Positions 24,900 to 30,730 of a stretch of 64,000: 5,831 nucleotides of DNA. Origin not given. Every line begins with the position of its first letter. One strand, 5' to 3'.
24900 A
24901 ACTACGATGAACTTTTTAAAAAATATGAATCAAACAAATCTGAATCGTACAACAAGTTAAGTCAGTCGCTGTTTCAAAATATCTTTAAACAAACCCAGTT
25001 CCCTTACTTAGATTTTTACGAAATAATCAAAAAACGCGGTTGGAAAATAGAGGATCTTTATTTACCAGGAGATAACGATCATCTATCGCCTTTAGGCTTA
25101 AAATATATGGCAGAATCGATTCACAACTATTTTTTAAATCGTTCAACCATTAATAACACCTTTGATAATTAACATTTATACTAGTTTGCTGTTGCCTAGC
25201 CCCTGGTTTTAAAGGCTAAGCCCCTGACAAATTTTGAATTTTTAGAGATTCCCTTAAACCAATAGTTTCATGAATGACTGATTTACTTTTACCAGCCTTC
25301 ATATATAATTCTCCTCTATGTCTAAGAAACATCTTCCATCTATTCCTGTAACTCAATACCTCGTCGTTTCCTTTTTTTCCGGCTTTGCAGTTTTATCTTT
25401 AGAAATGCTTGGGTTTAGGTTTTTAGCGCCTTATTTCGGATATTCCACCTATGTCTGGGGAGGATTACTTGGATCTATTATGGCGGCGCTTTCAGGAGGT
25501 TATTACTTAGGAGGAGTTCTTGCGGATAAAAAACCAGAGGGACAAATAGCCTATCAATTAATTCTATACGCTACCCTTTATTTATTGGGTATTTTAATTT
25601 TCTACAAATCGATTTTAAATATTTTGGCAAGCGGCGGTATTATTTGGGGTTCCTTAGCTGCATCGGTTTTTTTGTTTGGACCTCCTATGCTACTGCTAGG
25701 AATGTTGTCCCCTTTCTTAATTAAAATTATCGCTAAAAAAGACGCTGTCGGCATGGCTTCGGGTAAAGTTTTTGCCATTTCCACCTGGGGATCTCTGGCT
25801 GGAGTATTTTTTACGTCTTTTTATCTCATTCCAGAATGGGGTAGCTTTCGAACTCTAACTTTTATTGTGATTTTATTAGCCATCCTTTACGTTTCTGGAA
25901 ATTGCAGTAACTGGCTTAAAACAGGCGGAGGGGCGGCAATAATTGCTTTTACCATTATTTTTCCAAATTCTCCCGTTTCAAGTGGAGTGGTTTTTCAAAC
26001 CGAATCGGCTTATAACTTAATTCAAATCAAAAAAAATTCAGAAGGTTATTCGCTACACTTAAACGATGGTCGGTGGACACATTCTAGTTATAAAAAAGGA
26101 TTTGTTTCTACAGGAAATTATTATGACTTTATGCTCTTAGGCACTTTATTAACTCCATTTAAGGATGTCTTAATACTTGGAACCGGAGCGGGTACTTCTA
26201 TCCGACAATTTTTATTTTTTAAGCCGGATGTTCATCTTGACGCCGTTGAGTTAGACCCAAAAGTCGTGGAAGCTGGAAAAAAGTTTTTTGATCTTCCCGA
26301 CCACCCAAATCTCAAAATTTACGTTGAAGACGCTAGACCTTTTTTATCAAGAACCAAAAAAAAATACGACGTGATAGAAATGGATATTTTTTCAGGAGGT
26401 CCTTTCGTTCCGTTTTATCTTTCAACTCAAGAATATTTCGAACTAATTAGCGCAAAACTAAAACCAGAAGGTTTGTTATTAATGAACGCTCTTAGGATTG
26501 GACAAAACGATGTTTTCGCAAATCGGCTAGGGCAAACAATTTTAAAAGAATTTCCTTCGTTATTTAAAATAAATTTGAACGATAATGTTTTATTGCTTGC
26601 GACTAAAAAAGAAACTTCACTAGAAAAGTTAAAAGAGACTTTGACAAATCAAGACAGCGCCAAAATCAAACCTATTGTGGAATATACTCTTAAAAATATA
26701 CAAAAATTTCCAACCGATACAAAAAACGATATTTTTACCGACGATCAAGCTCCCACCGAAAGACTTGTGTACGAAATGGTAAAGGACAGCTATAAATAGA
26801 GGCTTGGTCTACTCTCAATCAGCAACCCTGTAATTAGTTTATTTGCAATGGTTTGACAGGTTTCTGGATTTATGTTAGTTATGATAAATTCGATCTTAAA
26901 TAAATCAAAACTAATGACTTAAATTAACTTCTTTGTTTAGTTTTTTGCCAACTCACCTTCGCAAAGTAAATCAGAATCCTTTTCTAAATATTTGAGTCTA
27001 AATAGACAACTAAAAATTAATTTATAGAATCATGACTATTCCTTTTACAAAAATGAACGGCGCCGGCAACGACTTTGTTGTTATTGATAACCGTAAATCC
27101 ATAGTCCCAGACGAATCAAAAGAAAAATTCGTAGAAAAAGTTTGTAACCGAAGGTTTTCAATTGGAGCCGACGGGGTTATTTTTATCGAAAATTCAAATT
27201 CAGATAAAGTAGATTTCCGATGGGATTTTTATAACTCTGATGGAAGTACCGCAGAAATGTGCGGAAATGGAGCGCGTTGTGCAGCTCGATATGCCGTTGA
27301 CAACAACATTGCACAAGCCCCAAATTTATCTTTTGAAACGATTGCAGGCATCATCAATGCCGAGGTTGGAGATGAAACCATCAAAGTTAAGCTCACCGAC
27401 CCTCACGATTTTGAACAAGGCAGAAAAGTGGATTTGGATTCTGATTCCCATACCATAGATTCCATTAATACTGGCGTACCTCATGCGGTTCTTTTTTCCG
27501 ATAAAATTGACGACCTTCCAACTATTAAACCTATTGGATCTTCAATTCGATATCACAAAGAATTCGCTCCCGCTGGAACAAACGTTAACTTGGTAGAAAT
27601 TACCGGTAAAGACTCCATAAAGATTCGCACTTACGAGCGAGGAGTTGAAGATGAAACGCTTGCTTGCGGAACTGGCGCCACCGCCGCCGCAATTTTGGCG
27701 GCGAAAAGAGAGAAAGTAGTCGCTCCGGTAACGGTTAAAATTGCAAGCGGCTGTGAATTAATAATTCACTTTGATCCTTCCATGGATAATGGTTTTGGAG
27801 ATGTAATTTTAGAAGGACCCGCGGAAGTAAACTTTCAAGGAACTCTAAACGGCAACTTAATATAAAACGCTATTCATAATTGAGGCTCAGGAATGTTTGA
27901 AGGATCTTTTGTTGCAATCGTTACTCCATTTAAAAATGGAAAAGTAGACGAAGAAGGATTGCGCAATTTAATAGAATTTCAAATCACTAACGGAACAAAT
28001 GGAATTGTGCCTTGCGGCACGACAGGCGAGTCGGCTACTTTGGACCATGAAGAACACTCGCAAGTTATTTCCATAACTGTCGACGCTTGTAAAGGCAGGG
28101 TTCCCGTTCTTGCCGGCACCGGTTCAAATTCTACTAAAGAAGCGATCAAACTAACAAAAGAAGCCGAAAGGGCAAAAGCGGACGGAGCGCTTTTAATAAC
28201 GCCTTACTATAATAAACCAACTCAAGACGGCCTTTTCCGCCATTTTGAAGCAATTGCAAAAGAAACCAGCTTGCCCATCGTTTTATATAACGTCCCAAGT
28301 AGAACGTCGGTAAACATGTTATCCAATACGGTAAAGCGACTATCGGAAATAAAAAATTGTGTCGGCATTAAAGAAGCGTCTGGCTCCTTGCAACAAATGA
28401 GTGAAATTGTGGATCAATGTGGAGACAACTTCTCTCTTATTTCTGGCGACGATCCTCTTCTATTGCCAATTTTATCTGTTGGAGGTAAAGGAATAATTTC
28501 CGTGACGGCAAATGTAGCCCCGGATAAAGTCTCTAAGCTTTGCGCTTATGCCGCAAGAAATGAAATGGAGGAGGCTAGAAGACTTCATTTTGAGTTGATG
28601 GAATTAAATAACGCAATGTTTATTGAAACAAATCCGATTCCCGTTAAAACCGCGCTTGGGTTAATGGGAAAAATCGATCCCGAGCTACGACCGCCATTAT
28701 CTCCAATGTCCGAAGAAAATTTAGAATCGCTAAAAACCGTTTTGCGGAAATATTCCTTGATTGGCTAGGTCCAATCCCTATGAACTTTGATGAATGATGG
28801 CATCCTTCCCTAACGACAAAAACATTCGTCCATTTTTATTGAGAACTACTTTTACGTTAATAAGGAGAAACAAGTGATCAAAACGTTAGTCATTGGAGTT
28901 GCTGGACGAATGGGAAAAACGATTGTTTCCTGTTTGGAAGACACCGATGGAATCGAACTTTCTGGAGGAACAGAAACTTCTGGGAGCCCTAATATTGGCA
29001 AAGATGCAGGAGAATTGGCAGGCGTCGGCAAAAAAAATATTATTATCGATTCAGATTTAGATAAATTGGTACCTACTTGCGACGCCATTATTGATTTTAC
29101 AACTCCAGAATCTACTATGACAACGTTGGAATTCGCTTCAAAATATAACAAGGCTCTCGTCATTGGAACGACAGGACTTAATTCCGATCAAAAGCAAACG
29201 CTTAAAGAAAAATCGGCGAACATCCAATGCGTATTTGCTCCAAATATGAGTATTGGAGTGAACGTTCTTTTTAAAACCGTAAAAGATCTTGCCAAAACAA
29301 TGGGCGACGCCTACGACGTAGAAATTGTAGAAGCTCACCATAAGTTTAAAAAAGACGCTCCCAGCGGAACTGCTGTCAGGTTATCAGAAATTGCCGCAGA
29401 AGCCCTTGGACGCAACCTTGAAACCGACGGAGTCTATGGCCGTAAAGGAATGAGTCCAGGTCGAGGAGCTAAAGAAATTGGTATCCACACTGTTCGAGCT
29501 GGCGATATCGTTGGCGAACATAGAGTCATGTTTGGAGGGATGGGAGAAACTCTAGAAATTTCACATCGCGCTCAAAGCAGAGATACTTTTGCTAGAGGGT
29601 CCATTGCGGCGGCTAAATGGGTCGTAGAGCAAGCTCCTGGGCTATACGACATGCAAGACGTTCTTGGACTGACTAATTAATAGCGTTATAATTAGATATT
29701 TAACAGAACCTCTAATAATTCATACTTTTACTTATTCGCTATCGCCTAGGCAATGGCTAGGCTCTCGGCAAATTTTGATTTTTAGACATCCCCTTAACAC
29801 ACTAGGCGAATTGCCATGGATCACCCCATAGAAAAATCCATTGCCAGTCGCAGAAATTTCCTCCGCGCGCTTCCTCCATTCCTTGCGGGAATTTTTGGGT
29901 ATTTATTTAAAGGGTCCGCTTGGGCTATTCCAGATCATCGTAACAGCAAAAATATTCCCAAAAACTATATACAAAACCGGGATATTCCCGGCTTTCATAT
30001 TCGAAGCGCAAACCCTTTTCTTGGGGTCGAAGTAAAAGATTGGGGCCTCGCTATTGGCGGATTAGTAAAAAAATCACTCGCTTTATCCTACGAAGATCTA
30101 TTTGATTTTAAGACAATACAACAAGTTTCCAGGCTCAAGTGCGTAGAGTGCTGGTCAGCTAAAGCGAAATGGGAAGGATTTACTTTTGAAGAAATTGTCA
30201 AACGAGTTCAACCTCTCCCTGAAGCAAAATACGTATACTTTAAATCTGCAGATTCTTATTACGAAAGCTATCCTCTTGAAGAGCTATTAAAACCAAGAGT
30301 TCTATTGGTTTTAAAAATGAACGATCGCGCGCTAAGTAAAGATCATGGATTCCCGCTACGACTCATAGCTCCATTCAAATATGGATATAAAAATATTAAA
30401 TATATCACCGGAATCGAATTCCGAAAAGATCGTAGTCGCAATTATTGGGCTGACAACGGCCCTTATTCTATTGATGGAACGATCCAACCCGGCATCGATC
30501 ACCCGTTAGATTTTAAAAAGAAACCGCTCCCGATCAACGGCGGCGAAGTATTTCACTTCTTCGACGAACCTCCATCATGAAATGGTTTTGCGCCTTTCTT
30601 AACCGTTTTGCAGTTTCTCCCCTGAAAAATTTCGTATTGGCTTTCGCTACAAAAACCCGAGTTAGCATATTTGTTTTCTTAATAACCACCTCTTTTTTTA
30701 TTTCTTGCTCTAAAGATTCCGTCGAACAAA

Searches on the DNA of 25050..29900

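Call 83: search_rna_families(source=window, start=25050, end=29900, threshold=evalue, max_evalue=1)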
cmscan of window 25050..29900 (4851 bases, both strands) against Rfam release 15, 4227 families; matches with E-value up to 1: 1.
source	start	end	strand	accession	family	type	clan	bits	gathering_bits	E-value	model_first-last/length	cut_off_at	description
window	26896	26982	-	RF02183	ST7-OT3_1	Gene; lncRNA;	-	24.2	50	0.99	1-79/79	no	ST7 overlapping transcript 3 conserved region 1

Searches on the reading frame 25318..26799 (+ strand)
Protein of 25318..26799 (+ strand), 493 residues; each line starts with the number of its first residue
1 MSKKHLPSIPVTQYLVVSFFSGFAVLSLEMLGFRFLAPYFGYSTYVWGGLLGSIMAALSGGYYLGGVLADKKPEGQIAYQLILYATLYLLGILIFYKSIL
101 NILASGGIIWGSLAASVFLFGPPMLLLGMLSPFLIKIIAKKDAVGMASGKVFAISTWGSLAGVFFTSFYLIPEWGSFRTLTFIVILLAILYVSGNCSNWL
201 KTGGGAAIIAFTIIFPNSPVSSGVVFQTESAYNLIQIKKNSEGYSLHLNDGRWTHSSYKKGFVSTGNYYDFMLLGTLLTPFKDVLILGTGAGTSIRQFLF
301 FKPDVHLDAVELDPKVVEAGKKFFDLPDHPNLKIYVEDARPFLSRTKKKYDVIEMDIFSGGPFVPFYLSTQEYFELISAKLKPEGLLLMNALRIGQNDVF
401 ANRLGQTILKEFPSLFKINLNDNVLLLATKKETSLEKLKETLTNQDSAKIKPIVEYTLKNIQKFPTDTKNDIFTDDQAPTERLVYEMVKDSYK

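Call 14: search_protein_families(library=pfam, proteins=[window:25318-26799:+])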
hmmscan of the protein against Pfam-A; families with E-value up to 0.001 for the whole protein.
window:25318-26799:+ (493 aa): 1 family
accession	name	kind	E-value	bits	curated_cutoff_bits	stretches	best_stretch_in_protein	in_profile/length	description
PF01564.23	Spermine_synth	-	2e-14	54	22.9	1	281-394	19-135/186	Spermine/spermidine synthase domain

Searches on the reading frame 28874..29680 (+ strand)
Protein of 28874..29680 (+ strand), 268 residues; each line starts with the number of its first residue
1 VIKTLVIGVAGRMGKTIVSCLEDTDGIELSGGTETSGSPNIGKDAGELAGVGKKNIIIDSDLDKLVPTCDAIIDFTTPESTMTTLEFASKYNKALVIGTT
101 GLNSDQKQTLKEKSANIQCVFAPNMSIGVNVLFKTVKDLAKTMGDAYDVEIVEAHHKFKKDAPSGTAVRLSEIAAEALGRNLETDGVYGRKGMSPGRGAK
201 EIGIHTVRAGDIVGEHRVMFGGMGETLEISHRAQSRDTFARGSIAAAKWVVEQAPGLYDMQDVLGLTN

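Call 14: search_protein_families(library=pfam, proteins=[window:28874-29680:+])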
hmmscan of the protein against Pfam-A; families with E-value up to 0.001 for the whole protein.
window:28874-29680:+ (268 aa): 2 families
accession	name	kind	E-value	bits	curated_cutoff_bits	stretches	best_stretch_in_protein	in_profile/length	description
PF05173.19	DapB_C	-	2.2e-46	157.3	27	1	128-264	1-121/121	Dihydrodipicolinate reductase, C-terminus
PF01113.26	DapB_N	-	2e-37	128.5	25.6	1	2-125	1-124/124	Dihydrodipicolinate reductase, N-terminus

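Call 56: find_homologous_proteins(query=window:28874-29680:+, max_evalue=1e-90)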
Query window:28874-29680:+ (268 aa): 198 proteins with E <= 1e-90 among 8000 candidates; the best 120 are listed.
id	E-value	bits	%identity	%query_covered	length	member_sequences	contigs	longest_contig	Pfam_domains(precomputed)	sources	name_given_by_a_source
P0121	7.0e-162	555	94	100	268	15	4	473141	PF01113.27,PF05173.20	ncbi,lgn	-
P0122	8.7e-160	548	94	100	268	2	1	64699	PF01113.27,PF05173.20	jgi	jgi:4-hydroxy-tetrahydrodipicolinate reductase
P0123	3.3e-153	527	89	100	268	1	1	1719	PF01113.27,PF05173.20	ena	-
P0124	1.9e-142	491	86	96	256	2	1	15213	PF01113.27,PF05173.20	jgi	jgi:4-hydroxy-tetrahydrodipicolinate reductase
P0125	4.7e-124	431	73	99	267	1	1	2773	PF01113.27,PF05173.20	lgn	-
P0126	1.2e-121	423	72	100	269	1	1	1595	PF01113.27,PF05173.20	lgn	-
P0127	1.9e-120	419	68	100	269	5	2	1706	PF01113.27,PF05173.20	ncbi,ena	-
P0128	2.0e-120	419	71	99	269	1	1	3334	PF01113.27,PF05173.20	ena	-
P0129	2.3e-120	419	69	100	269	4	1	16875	PF01113.27,PF05173.20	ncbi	ncbi:MAG: 4-hydroxy-tetrahydrodipicolinate reductase [Nitrospinales bacterium]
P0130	2.9e-120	419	71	99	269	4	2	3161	PF01113.27,PF05173.20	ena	-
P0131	5.5e-120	418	69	99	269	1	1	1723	PF01113.27,PF05173.20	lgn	-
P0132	1.1e-119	417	69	100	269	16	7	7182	PF01113.27,PF05173.20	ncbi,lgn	-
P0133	1.2e-119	417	70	99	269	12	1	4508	PF01113.27,PF05173.20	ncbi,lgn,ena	-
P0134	1.7e-119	416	68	100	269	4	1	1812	PF01113.27,PF05173.20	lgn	-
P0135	1.7e-119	416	68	100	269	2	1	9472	PF01113.27,PF05173.20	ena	-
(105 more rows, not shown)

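Call 57: find_encoding_contigs(protein=P0121, flank=10000, max_places=3)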
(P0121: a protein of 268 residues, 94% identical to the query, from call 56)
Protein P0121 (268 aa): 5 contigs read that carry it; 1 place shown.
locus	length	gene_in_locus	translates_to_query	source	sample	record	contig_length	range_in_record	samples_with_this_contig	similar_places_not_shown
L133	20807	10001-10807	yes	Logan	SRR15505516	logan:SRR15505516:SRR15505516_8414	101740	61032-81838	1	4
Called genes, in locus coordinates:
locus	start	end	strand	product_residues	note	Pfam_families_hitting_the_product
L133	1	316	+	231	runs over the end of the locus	PF08889:WbqC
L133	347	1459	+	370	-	PF04055:Radical_SAM, PF13186:SPASM (weak)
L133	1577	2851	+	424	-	PF23914:TPR_CcmH_CycH (faint), PF25062:ARM_TT21_N (faint), PF21033:RMD1-3 (weak), PF13432:TPR_16 (weak), PF00515:TPR_1 (weak), PF07719:TPR_2 (weak), PF13181:TPR_8 (weak), PF13432:TPR_16, +18 more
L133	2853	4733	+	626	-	PF00989:PAS (weak), PF13188:PAS_8 (weak), PF13426:PAS_9, PF00989:PAS (weak), PF08448:PAS_4 (weak), PF13426:PAS_9 (weak), PF00989:PAS (weak), PF07228:SpoIIE, +2 more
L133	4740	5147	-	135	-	PF00190:Cupin_1, PF07883:Cupin_2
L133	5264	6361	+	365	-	PF00657:Lipase_GDSL (weak), PF13472:Lipase_GDSL_2 (faint)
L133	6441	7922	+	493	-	PF01564:Spermine_synth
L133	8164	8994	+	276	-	PF01678:DAP_epimerase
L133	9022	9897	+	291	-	PF00701:DHDPS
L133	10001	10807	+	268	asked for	PF01113:DapB_N, PF05173:DapB_C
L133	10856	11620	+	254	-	PF00174:Oxidored_molyb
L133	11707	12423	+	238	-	PF03781:FGE-sulfatase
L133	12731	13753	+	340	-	PF00072:Response_reg, PF01339:CheB_methylest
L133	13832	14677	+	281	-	PF08668:HDOD, PF01966:HD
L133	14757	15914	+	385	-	PF00155:Aminotran_1_2, PF00266:Aminotran_5 (weak)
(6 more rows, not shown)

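Call 58: find_encoding_contigs(protein=P0122, flank=10000, max_places=2)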
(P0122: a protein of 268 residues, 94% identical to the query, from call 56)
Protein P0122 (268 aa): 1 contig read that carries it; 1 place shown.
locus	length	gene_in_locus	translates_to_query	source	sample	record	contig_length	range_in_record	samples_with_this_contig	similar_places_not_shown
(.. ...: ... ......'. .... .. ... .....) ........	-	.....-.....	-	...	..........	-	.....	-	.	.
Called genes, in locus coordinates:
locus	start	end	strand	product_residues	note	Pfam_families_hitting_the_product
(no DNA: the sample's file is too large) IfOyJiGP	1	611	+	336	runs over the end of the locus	PF01073:3Beta_HSD, PF01370:Epimerase, PF02719:Polysacc_synt_2, PF04321:RmlD_sub_bind, PF07993:NAD_binding_4, PF16363:GDP_Man_Dehyd, PF13460:NAD_binding_10 (weak)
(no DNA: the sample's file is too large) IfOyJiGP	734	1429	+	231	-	PF08889:WbqC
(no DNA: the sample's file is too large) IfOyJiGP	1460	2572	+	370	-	PF04055:Radical_SAM, PF13186:SPASM (weak)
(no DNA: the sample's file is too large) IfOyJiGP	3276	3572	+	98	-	-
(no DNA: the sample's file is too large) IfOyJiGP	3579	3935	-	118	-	PF00190:Cupin_1, PF12973:Cupin_7 (weak), PF07883:Cupin_2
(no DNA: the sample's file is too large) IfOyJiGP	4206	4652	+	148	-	PF00999:Na_H_Exchanger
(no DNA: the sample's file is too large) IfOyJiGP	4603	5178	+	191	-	PF00999:Na_H_Exchanger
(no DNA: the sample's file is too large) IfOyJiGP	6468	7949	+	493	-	PF01564:Spermine_synth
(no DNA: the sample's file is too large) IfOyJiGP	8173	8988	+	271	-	PF01678:DAP_epimerase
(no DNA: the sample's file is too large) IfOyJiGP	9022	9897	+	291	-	PF00701:DHDPS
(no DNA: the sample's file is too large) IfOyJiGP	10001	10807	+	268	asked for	PF01113:DapB_N, PF05173:DapB_C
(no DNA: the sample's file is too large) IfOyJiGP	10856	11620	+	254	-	PF00174:Oxidored_molyb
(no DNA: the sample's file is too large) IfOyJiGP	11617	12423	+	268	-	PF03781:FGE-sulfatase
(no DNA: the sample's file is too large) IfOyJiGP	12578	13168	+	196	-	PF08668:HDOD, PF01966:HD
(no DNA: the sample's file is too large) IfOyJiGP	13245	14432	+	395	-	PF00155:Aminotran_1_2, PF00266:Aminotran_5 (faint)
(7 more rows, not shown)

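Call 59: find_encoding_contigs(protein=P0124, flank=10000, max_places=2)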
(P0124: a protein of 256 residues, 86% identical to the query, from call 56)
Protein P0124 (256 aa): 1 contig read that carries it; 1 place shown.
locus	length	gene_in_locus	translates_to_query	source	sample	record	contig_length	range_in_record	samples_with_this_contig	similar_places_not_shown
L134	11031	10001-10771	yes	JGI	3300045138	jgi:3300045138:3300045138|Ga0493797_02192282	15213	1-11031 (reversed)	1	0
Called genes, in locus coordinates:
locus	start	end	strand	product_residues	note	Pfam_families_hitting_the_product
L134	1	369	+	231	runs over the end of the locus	PF08889:WbqC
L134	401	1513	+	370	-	PF04055:Radical_SAM, PF13186:SPASM (weak)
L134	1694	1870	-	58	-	-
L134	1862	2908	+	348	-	PF12895:ANAPC3 (faint), PF13181:TPR_8 (faint), PF13374:TPR_10 (faint), PF13424:TPR_12 (faint), PF00515:TPR_1 (weak), PF07719:TPR_2 (weak), PF13414:TPR_11 (weak), PF13432:TPR_16 (weak), +9 more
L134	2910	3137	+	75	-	PF13188:PAS_8 (weak)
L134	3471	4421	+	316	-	PF07228:SpoIIE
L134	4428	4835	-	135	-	PF00190:Cupin_1, PF07883:Cupin_2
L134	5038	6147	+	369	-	PF00999:Na_H_Exchanger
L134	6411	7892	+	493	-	PF01564:Spermine_synth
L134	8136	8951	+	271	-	PF01678:DAP_epimerase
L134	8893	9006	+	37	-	-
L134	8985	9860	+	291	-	PF00701:DHDPS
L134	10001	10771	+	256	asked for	PF01113:DapB_N, PF05173:DapB_C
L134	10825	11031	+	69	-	?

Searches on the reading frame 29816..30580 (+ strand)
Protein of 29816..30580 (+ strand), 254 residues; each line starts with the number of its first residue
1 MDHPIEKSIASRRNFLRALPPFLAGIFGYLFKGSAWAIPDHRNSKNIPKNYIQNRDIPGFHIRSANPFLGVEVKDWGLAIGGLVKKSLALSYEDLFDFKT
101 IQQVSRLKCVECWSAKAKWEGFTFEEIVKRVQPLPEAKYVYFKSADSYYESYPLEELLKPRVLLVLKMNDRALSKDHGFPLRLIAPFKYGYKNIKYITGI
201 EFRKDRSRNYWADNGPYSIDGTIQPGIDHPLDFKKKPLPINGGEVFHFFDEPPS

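Call 14: search_protein_families(library=pfam, proteins=[window:29816-30580:+])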
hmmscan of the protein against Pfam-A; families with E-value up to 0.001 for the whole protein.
window:29816-30580:+ (254 aa): 1 family
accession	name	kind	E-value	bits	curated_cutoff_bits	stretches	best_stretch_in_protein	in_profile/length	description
PF00174.25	Oxidored_molyb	-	1.6e-36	125.9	24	1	71-211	7-169/169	Oxidoreductase molybdopterin binding domain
